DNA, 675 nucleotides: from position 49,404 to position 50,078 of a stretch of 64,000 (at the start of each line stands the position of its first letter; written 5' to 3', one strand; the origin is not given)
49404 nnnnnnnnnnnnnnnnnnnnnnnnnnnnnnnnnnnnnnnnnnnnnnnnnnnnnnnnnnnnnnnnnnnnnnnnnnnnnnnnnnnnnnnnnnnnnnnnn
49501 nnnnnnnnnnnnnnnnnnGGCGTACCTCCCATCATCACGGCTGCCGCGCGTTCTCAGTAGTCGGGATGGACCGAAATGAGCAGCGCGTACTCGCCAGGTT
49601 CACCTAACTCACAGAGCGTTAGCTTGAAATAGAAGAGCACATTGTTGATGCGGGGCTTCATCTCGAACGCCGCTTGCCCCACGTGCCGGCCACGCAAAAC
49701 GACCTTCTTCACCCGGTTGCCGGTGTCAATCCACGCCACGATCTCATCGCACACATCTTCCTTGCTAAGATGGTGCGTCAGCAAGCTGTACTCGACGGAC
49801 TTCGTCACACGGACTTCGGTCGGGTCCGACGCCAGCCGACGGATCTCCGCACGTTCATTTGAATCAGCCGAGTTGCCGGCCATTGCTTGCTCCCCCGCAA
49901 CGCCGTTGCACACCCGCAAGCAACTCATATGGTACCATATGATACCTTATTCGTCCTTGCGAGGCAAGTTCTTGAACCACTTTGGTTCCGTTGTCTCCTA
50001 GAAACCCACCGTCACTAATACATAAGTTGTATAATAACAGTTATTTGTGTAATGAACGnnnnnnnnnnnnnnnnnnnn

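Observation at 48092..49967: Three-gene cassette: MqsR-like toxin, MqsA-like Zn-ribbon/HTH antitoxin and a translationally coupled ImmA/IrrE metallopeptidase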

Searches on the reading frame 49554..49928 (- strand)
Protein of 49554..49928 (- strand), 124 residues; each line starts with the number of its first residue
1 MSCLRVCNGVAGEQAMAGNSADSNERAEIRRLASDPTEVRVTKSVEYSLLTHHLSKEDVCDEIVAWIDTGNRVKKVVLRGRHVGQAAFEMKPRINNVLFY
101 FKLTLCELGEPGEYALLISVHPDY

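Call 3: search_protein_families(library=pfam, proteins=[window:49554-49928:-], max_evalue=1)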
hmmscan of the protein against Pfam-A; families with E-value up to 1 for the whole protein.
window:49554-49928:- (124 aa): 1 family
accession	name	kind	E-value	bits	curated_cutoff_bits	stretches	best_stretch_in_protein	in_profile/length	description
PF20892.2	SidC_lipid-bd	-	0.11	13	27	1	27-76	40-88/127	SidC, lipid-binding domain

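Call 4: search_protein_families(library=padloc, proteins=[window:49554-49928:-], max_evalue=1)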
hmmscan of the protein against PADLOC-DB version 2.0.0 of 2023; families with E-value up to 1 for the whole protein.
window:49554-49928:- (124 aa): 0 families

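Call 5: search_protein_families(library=ncbifam, proteins=[window:49554-49928:-], max_evalue=1)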
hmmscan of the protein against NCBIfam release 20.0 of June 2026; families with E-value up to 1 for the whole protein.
window:49554-49928:- (124 aa): 0 families

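Call 8: search_solved_structures(query=window:49554-49928:-, max_evalue=10, show_alignments=2)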
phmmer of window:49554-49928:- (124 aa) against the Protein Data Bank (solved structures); distinct sequences matched with E-value up to 10: 6.
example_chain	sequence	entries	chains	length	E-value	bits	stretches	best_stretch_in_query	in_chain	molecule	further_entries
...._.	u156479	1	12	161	0.34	14.5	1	72-107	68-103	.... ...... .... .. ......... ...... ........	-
4tv4_A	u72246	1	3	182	0.42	14.2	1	72-107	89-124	Uncharacterized protein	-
1sgf_B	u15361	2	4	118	1.2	12.7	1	52-113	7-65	NERVE GROWTH FACTOR | Beta-nerve growth factor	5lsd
4eax_A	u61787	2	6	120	1.2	12.6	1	52-113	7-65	Beta-nerve growth factor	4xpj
6ffy_B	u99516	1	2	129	1.4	12.5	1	52-113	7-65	Beta-nerve growth factor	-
2p32_A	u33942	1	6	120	1.8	12.2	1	57-75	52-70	Heat shock 70 kDa protein A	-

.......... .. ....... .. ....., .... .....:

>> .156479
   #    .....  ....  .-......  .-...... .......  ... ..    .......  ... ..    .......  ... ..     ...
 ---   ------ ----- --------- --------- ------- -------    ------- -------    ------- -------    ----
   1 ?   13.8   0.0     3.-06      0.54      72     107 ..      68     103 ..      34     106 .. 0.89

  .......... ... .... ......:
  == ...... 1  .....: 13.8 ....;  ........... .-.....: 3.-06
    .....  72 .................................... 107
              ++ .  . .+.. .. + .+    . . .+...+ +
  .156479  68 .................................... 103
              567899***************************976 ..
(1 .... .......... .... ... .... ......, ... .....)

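Call 11: find_homologous_proteins(query=window:49554-49883:-, max_evalue=0.01)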
Query window:49554-49883:- (109 aa): 32 proteins with E <= 0.01 among 37 candidates.
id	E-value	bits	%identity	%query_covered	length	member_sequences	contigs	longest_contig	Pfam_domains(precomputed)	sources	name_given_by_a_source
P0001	4.3e-66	238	100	100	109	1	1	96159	-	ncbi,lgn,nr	ncbi:MAG: hypothetical protein JW888_00730 [Pirellulales bacterium]|nr:hypothetical protein [Pirellu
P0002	6.9e-56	205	85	100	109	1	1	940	-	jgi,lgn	jgi:hypothetical protein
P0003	7.4e-54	198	83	100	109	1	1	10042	-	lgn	-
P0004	1.9e-50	187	78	100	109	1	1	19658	-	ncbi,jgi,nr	ncbi:MAG: hypothetical protein NUV77_05495 [Thermoguttaceae bacterium]|jgi:hypothetical protein|nr:h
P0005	2.0e-50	187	75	100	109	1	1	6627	-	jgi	jgi:hypothetical protein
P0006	7.2e-50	185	76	100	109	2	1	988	-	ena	-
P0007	7.2e-49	182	78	100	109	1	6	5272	-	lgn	-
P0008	1.0e-47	178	73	100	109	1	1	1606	-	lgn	-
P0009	2.5e-47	177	74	100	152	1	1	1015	-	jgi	-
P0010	3.6e-47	177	73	100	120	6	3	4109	-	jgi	jgi:hypothetical protein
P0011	9.1e-47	175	70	100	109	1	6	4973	-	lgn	-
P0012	1.4e-46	175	75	100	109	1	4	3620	-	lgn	-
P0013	2.0e-46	174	72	100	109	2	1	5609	-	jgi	jgi:hypothetical protein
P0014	8.6e-46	172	72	100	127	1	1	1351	-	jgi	jgi:hypothetical protein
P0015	7.0e-45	169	73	100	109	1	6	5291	-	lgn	-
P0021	1.2e-38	149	63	100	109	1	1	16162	-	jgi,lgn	jgi:hypothetical protein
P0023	9.1e-38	147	64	100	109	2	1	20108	-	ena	-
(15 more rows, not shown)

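Call 13: search_solved_structures(query=A1, max_evalue=10, show_alignments=3)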
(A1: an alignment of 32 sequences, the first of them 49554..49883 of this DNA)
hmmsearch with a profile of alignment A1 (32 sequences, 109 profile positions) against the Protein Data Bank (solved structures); distinct sequences matched with E-value up to 10: 3.
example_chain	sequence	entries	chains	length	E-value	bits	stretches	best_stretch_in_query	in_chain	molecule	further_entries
2f6a_A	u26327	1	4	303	0.054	16.8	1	25-72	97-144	Collagen adhesin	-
2f68_X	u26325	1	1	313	0.057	16.7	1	25-72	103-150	Collagen adhesin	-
2p32_A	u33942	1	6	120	1.5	12.2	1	41-66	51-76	Heat shock 70 kDa protein A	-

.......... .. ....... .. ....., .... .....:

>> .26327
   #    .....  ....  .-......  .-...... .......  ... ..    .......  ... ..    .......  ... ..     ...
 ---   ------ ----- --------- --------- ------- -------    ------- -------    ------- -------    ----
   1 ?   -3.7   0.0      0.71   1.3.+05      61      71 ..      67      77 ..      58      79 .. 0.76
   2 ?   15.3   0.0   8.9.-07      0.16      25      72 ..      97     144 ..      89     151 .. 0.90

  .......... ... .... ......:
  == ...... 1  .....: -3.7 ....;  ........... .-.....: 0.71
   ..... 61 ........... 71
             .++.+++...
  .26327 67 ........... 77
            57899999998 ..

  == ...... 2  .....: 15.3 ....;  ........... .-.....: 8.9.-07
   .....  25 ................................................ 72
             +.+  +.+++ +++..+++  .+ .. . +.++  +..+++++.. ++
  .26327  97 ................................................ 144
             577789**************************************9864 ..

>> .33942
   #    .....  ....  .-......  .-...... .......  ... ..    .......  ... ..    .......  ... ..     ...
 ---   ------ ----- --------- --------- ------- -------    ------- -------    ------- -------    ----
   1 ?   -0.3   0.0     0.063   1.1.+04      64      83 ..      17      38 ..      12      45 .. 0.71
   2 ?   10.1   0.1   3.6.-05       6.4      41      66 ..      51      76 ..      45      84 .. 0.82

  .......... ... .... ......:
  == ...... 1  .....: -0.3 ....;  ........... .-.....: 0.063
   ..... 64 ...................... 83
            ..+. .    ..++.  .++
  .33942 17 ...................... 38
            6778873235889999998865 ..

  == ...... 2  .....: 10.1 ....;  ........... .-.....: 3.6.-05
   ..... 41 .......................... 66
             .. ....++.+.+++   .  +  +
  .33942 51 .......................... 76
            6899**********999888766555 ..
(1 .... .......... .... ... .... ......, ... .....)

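Call 16: find_encoding_contigs(protein=P0004, flank=5000, max_places=3)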
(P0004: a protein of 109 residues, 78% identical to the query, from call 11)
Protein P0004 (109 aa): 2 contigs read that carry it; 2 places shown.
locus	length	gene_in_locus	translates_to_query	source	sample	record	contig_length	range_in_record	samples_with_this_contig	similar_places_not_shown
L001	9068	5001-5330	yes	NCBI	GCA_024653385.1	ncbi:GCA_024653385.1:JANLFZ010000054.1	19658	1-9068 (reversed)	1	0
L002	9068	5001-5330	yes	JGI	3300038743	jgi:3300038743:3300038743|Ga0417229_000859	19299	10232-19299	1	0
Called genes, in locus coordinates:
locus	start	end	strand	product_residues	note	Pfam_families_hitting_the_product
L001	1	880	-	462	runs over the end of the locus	PF00919:UPF0004, PF04055:Radical_SAM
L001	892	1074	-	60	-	-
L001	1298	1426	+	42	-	-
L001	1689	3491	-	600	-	PF08439:Peptidase_M3_N, PF01432:Peptidase_M3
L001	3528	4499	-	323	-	PF00108:Thiolase_N (faint), PF08545:ACP_syn_III, PF08541:ACP_syn_III_C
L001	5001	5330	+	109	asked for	-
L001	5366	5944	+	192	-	PF15731:MqsA_antitoxin, PF01381:HTH_3 (weak)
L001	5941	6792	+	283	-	PF06114:Peptidase_M78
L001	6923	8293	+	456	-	PF01229:Glyco_hydro_39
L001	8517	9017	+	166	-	PF00550:PP-binding (weak)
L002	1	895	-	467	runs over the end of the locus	PF00919:UPF0004, PF04055:Radical_SAM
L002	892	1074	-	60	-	-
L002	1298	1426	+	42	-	-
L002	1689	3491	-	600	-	PF08439:Peptidase_M3_N, PF01432:Peptidase_M3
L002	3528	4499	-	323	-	PF00108:Thiolase_N (faint), PF08545:ACP_syn_III, PF08541:ACP_syn_III_C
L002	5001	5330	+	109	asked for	-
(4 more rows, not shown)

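Call 17: find_encoding_contigs(protein=P0023, flank=5000, max_places=3)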
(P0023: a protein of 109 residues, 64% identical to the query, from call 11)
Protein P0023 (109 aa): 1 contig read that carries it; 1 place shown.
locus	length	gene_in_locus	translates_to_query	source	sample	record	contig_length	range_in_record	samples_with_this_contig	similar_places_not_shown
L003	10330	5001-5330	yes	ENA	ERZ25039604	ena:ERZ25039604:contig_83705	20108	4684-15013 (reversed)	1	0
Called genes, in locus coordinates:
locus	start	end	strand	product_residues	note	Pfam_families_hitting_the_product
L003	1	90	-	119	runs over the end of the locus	PF00069:Pkinase, PF07714:PK_Tyr_Ser-Thr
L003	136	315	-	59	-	-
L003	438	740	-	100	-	-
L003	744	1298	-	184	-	PF04542:Sigma70_r2, PF08281:Sigma70_r4_2 (weak), PF04545:Sigma70_r4 (weak)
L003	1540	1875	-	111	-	PF06439:3keto-disac_hyd (weak)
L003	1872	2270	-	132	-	PF06439:3keto-disac_hyd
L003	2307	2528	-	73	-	PF06439:3keto-disac_hyd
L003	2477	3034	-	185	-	PF06439:3keto-disac_hyd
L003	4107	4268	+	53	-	PF18993:Rv0078B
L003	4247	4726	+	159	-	-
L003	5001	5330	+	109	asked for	-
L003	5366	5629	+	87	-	-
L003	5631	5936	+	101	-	-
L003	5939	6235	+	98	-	-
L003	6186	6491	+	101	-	-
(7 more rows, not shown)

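Call 18: find_encoding_contigs(protein=P0021, flank=5000, max_places=3)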
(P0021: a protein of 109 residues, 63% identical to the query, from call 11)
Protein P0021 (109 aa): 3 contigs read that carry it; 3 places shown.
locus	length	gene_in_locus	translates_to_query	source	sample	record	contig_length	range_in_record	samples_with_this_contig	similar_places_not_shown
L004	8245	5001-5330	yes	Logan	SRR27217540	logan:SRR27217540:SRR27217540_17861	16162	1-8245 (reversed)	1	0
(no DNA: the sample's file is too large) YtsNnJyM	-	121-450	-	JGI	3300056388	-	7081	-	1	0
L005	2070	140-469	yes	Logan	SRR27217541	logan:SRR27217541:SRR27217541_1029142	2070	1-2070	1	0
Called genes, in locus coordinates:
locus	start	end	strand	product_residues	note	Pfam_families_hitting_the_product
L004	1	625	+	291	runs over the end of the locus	PF01256:Carb_kinase, PF08543:Phos_pyr_kin (weak)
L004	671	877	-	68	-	-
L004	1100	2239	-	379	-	PF02126:PTE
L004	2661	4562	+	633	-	PF13231:PMT_2 (weak)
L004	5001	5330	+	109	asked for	-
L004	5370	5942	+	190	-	PF15731:MqsA_antitoxin, PF01381:HTH_3 (weak), PF13560:HTH_31 (weak)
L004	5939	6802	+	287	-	PF06114:Peptidase_M78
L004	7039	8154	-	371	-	-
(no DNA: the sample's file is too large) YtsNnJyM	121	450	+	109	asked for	-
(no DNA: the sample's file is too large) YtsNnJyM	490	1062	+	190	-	PF15731:MqsA_antitoxin, PF01381:HTH_3 (weak), PF13560:HTH_31 (weak)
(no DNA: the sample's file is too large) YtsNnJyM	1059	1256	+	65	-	-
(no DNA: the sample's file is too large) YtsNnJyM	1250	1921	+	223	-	PF06114:Peptidase_M78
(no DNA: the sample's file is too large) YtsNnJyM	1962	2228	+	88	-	-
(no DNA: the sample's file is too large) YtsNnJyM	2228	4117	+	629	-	PF14449:PT-TG (weak)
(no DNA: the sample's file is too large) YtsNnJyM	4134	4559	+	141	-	-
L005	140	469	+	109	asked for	-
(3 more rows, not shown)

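Call 21: predict_structure(alignment_id=A1)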
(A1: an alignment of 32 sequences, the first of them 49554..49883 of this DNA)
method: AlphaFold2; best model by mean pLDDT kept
length: 109 residues; sequences in the alignment: 32
mean_pLDDT: 87.9   pTM: 0.82
mean pLDDT of the five models: 87.9, 83.3, 83.0, 82.6, 81.9
residues with pLDDT >= 90: 60; 70-90: 44; 50-70: 4; < 50: 1
segments of 3 or more residues with pLDDT < 50: none
pLDDT, mean of each block of 10 residues (from residue 1): 79 95 88 89 96 95 77 92 92 78 87
secondary structure, 60 per line:
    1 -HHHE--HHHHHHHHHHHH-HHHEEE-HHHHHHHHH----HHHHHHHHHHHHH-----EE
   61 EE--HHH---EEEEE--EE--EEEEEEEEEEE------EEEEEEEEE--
elements in order: H8-19 E24-26 H28-36 H41-53 E59-62 E71-75 E82-92 E99-107

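Call 26: fold_search(model_id=the predicted structure, library=pdb)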
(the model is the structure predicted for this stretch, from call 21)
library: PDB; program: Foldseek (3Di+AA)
matches with E <= 10: 629; with E <= 0.001: 0
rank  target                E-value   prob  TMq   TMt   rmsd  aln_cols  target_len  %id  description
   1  3hi2_D                1.6e-03  1.00  0.66  0.78   2.9       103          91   16  Structure of the N-terminal domain of the E. coli antitoxin MqsA (YgiT/b3021) in complex with the E. coli toxin MqsR ( (released 2010-01-12)
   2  3hi2_B                2.1e-03  1.00  0.68  0.75   2.9       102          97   17  Structure of the N-terminal domain of the E. coli antitoxin MqsA (YgiT/b3021) in complex with the E. coli toxin MqsR ( (released 2010-01-12)
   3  7rxk_B                6.6e-02  0.28  0.28  0.27   7.1       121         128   11  Multi-conformer model of Apo Ketosteroid Isomerase Y32F/Y57F mutant from Pseudomonas Putida (pKSI) at 250 K (released 2022-11-09)
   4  5ts4_C                1.6e-01  0.44  0.37  0.39   7.3       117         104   14  Crystal structure of a de novo designed protein with curved beta-sheet (released 2017-01-25)
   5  3t8n_A                1.8e-01  0.18  0.26  0.24   6.6        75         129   13  Crystal structure of ketosteroid isomerase Y16AD103A from Pseudomonas putida (released 2011-11-23)
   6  3cpo                  2.2e-01  0.14  0.22  0.21   6.8        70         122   16  Crystal structure of ketosteroid isomerase D40N with bound 2-fluorophenol (released 2008-09-23)
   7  5g2g_B                3.0e-01  0.14  0.26  0.24   6.7        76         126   13  Crystal structure of ketosteroid isomerase containing M116K mutation in the equilenin-bound form (released 2016-07-13)
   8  3fzw_A                3.0e-01  0.14  0.28  0.26   9.0       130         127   12  Crystal Structure of Ketosteroid Isomerase D40N-D103N from Pseudomonas putida (pKSI) with bound equilenin (released 2009-06-02)
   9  5kp1_C                3.5e-01  0.14  0.28  0.26   7.7       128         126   11  Crystal Structure of Ketosteroid Isomerase from Pseudomonas putida (pKSI) bound to Equilenin; D40N, Y16(Cl-Y) (released 2016-09-07)
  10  3rgr                  3.5e-01  0.13  0.29  0.26   8.9       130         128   12  Crystal structure of ketosteroid isomerase M116A from Pseudomonas putida (released 2012-08-22)
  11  4ouq                  3.8e-01  0.38  0.30  0.31   6.4        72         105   11  Crystal structure of a DUF4783 family protein (BF1468) from Bacteroides fragilis YCH46 at 1.55 A resolution (released 2014-04-30)
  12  3oxa_C                3.8e-01  0.11  0.22  0.21   6.7        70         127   16  Crystal Structure of Ketosteroid Isomerase D40N/C69S/C81S/C97S/M116C-CN from P. putida (released 2011-09-21)
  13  8th5_H                4.2e-01  0.41  0.34  0.29   7.0        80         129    6  Crystal Structure of the G3BP1 NTF2-like domain bound to the IDR1 of SARS-CoV-2 nucleocapsid protein P13L mutant (released 2024-03-20)
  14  3fzw_B                4.2e-01  0.13  0.27  0.24   6.6        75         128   13  Crystal Structure of Ketosteroid Isomerase D40N-D103N from Pseudomonas putida (pKSI) with bound equilenin (released 2009-06-02)
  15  1oh0_B                4.5e-01  0.13  0.28  0.26   7.8       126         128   11  CRYSTAL STRUCTURE OF KETOSTEROID ISOMERASE COMPLEXED WITH EQUILENIN (released 2003-06-04)
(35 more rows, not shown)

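Call 27: search_protein_representatives(alignment_id=A1)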
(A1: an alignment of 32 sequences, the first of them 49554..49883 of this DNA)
Query: 32 sequences, 109 profile positions. Proteins with E-value up to 0.001 (for the whole library): 105; up to 1e-10: 68; up to 1e-30: 5. The best 105 are listed.
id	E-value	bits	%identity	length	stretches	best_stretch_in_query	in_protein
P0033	6.7e-43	161.4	-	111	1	1-109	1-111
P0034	3.3e-40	152.7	-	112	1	1-109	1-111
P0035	2.2e-33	130.8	-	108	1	6-107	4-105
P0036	1.3e-31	125.0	-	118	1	1-85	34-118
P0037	1.4e-31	124.9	-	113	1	1-90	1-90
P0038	1.5e-30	121.6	-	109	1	1-109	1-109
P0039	4.4e-30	120.1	-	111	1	1-107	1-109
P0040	1.3e-29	118.7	-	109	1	1-108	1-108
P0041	2.4e-29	117.8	-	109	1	5-109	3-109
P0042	9.5e-29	115.8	-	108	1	1-109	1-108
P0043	1.6e-28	115.1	-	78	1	34-109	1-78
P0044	3.9e-28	113.9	-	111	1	5-109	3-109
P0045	5.5e-28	113.4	-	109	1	1-109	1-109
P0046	1.6e-27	111.9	-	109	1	3-109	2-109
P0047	5.1e-27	110.3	-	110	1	1-109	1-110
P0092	1.0e-12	64.2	-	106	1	10-106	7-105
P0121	7.3e-06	42.2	-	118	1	8-106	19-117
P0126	7.8e-05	38.9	-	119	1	11-107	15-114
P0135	6.9e-04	35.8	-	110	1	5-106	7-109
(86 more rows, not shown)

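Call 30: search_protein_families(library=pfam, alignment_id=A2, max_evalue=0.1)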
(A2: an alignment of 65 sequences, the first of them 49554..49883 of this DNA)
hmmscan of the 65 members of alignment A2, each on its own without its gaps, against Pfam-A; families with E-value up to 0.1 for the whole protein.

A. member 1, window:49554-49883:- (109 aa): 1 family
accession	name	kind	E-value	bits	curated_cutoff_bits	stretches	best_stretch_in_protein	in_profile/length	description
PF20892.2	SidC_lipid-bd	-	0.082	13.3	27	1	12-61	40-88/127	SidC, lipid-binding domain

B. families by the number of members that match (of 65 scanned): 19 families
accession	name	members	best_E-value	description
PF15723.11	MqsR_toxin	5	0.0042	Motility quorum-sensing regulator, toxin of MqsA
PF20892.2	SidC_lipid-bd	2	0.082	SidC, lipid-binding domain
PF18798.6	LPD3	1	0.00059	Large polyvalent protein-associated domain 3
PF18273.6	T3RM_EcoP15I_C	1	0.01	Type III R-M EcoP15I C-terminal domain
PF17793.6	AHD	1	0.015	ANC1 homology domain (AHD)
PF14076.12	DUF4258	1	0.015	Domain of unknown function (DUF4258)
PF16576.10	HlyD_D23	1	0.015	Barrel-sandwich domain of CusB or HlyD membrane-fusion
PF13091.12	PLDc_2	1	0.021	PLD-like domain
PF07691.17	PA14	1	0.025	PA14 domain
PF19363.4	DUF5939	1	0.035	Family of unknown function (DUF5939)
PF18877.6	SSSPR-51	1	0.038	SSSPR-51 domain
PF03973.19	Triabin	1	0.059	Triabin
PF18907.5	DUF5662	1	0.069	Family of unknown function (DUF5662)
PF22297.1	PccH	1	0.069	PccH Cytochrome c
PF05537.16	DUF759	1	0.073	Borrelia burgdorferi protein of unknown function (DUF759)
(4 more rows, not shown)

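Call 68: search_protein_families(library=phrogs, proteins=[window:49554-49883:-], max_evalue=0.01)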
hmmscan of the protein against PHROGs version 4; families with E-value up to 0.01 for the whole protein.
window:49554-49883:- (109 aa): 0 families

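Call 95: find_encoding_contigs(protein=P0121, flank=3000, max_places=2)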
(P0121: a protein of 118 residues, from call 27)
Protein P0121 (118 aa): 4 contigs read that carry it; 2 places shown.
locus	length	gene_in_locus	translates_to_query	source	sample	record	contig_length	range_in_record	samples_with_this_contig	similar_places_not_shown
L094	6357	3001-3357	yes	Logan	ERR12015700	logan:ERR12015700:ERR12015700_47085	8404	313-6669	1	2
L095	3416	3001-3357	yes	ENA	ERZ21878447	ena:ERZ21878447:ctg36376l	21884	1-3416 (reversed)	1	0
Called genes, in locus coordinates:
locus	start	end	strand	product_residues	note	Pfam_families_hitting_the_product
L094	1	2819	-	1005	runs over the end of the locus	PF02985:HEAT (faint), PF13513:HEAT_EZ (faint), PF11838:ERAP1_C (faint), PF00514:Arm (faint), PF03130:HEAT_PBS (faint), PF13646:HEAT_2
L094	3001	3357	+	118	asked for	-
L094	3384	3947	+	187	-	PF15731:MqsA_antitoxin, PF01381:HTH_3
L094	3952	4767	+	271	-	PF06114:Peptidase_M78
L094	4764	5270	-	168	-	PF08909:DUF1854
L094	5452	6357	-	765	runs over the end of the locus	PF00664:ABC_membrane, PF00004:AAA (faint), PF00005:ABC_tran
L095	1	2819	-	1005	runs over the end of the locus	PF02985:HEAT (faint), PF13513:HEAT_EZ (faint), PF11838:ERAP1_C (faint), PF00514:Arm (faint), PF03130:HEAT_PBS (faint), PF13646:HEAT_2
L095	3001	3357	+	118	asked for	-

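Call 96: find_encoding_contigs(protein=P0092, flank=3000, max_places=2)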
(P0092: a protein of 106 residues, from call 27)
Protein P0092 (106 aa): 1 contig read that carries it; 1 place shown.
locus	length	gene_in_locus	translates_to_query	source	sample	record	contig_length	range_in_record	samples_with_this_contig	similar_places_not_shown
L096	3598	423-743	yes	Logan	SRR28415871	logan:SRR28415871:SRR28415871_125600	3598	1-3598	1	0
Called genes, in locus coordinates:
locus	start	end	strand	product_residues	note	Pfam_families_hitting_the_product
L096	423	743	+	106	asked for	-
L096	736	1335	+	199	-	PF15731:MqsA_antitoxin, PF01381:HTH_3, PF12844:HTH_19 (weak)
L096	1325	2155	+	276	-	PF06114:Peptidase_M78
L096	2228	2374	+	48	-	-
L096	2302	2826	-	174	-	PF05577:Peptidase_S28 (weak), PF00561:Abhydrolase_1, PF12146:Hydrolase_4, PF12697:Abhydrolase_6 (weak)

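Call 97: find_encoding_contigs(protein=P0135, flank=3000, max_places=2)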
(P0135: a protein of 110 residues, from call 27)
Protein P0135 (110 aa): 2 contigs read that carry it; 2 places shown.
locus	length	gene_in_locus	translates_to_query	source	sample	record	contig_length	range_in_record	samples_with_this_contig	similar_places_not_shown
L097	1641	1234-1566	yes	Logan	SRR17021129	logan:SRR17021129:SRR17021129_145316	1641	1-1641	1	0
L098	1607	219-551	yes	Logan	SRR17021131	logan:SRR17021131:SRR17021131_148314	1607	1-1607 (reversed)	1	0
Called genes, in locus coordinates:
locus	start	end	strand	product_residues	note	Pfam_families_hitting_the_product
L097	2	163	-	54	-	?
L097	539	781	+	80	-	PF03869:Arc (weak), PF22513:FitA-like_RHH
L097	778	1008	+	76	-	-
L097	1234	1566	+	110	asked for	-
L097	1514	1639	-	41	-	?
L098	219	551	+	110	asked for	-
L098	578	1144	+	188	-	PF15731:MqsA_antitoxin, PF01381:HTH_3 (weak)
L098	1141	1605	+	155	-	?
